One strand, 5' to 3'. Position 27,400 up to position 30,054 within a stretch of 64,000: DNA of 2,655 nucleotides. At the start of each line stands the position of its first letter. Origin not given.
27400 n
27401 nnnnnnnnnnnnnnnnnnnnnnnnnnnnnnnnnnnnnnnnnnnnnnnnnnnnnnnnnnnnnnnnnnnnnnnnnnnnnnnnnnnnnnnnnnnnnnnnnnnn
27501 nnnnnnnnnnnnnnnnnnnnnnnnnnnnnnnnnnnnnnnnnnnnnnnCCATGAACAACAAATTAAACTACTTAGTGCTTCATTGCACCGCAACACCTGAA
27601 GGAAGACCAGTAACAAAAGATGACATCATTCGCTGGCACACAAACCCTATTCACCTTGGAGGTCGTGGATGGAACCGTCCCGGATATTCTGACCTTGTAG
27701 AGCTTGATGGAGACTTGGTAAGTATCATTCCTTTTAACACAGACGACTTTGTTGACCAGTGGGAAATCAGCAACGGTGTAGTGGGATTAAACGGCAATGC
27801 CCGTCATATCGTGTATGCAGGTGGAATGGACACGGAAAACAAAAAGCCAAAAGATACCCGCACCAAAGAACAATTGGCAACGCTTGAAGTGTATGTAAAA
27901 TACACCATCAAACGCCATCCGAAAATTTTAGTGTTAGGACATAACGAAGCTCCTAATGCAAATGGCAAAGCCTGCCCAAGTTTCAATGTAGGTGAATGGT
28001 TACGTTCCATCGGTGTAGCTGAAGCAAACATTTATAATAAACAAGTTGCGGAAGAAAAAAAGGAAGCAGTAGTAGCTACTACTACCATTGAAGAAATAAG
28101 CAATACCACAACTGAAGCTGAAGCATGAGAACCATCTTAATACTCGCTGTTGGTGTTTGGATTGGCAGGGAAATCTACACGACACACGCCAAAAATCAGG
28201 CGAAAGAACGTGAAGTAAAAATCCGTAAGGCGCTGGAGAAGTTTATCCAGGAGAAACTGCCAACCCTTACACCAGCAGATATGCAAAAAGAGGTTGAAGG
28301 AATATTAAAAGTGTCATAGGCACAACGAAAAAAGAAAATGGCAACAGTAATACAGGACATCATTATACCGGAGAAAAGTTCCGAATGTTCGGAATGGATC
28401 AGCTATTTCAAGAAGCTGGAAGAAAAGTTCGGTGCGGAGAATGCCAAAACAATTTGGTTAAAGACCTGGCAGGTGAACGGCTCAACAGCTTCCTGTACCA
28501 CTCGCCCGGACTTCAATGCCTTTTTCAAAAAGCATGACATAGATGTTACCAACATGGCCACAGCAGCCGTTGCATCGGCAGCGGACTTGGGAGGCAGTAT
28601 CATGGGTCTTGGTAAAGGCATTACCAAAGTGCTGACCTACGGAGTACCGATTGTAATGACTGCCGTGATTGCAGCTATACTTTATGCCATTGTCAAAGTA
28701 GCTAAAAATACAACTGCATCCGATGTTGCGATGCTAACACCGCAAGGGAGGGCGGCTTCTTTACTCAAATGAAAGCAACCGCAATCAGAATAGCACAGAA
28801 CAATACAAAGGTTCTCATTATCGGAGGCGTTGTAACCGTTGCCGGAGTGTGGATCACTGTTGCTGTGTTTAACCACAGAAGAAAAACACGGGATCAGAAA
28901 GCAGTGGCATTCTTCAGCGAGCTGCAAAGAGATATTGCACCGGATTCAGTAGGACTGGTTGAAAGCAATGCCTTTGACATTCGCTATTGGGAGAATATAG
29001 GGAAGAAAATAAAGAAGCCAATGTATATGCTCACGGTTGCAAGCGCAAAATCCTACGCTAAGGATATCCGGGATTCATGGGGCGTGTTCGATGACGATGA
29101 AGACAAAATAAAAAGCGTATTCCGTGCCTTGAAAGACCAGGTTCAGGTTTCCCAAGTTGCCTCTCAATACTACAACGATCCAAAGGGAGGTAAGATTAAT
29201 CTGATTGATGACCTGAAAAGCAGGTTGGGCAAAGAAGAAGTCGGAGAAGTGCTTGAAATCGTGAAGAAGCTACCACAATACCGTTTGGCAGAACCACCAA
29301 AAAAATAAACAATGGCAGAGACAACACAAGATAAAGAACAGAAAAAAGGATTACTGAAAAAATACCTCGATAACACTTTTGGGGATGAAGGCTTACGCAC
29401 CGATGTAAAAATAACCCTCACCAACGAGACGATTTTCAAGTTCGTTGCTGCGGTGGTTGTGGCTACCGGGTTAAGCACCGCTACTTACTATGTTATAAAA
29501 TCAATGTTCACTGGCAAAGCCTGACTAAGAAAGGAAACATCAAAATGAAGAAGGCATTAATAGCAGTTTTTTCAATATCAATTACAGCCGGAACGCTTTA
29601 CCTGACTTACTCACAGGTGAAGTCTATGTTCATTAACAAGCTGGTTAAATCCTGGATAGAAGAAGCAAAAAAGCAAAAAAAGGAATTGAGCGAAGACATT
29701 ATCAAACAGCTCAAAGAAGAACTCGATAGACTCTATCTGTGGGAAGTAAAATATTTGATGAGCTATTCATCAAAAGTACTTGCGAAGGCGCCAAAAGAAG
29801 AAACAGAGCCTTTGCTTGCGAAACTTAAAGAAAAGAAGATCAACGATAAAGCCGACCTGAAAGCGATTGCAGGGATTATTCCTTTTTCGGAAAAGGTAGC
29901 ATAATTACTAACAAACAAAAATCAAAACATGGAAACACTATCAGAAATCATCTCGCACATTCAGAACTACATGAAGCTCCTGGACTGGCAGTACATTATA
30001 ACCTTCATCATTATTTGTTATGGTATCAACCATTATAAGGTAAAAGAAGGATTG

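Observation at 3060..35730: ~32 kb virus-like element lacking every hallmark of tailed phages or conjugative elements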

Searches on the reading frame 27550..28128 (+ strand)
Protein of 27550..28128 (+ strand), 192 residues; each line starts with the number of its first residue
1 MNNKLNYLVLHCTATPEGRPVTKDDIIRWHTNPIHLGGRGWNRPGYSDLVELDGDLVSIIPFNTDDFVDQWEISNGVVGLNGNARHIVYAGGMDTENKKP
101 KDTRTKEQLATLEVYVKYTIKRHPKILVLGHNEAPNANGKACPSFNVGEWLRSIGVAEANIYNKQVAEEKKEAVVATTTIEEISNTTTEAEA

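Call 8: search_protein_families(library=pfam, max_evalue=0.01, proteins=[window:27550-28128:+])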
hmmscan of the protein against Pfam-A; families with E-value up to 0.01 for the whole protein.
window:27550-28128:+ (192 aa): 1 family
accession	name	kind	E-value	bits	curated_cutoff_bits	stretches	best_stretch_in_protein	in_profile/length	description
PF01510.30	Amidase_2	-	4.3e-07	30.8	26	1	3-144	3-130/131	N-acetylmuramoyl-L-alanine amidase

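Call 10: search_protein_families(library=phrogs, max_evalue=0.01, proteins=[window:27550-28128:+])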
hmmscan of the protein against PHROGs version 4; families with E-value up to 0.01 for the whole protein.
window:27550-28128:+ (192 aa): 3 families
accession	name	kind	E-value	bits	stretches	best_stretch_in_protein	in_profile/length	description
phrog_822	-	lysis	6.2e-40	138.3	1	2-174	21-179/215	amidase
phrog_1493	-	lysis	8.6e-10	39.3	1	2-179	31-184/394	endolysin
phrog_21433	-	lysis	4.4e-08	34.3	1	2-110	4-95/174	endolysin; inhibits RNA polymerase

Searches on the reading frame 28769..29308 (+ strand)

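Call 8: search_protein_families(library=pfam, max_evalue=0.01, proteins=[window:28769-29308:+])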
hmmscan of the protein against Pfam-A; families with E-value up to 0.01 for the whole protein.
window:28769-29308:+ (179 aa): 1 family
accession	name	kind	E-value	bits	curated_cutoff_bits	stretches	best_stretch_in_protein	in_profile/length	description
PF07614.16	DUF1577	-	0.0012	18.4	25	1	48-129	131-216/256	Protein of unknown function (DUF1577)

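Call 10: search_protein_families(library=phrogs, max_evalue=0.01, proteins=[window:28769-29308:+])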
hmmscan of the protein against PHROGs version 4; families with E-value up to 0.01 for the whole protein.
window:28769-29308:+ (179 aa): 0 families

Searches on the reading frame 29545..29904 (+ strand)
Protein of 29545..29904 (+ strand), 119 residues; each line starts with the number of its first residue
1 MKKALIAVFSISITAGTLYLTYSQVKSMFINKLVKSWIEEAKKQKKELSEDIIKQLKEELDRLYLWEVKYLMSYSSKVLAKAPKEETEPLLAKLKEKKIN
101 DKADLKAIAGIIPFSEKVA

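Call 8: search_protein_families(library=pfam, max_evalue=0.01, proteins=[window:29545-29904:+])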
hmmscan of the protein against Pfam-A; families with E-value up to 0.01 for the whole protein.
window:29545-29904:+ (119 aa): 1 family
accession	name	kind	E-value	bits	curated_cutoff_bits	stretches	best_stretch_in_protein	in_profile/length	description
PF11016.13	DUF2854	-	0.005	17.2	25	1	8-102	19-109/146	Protein of unknown function (DUF2854)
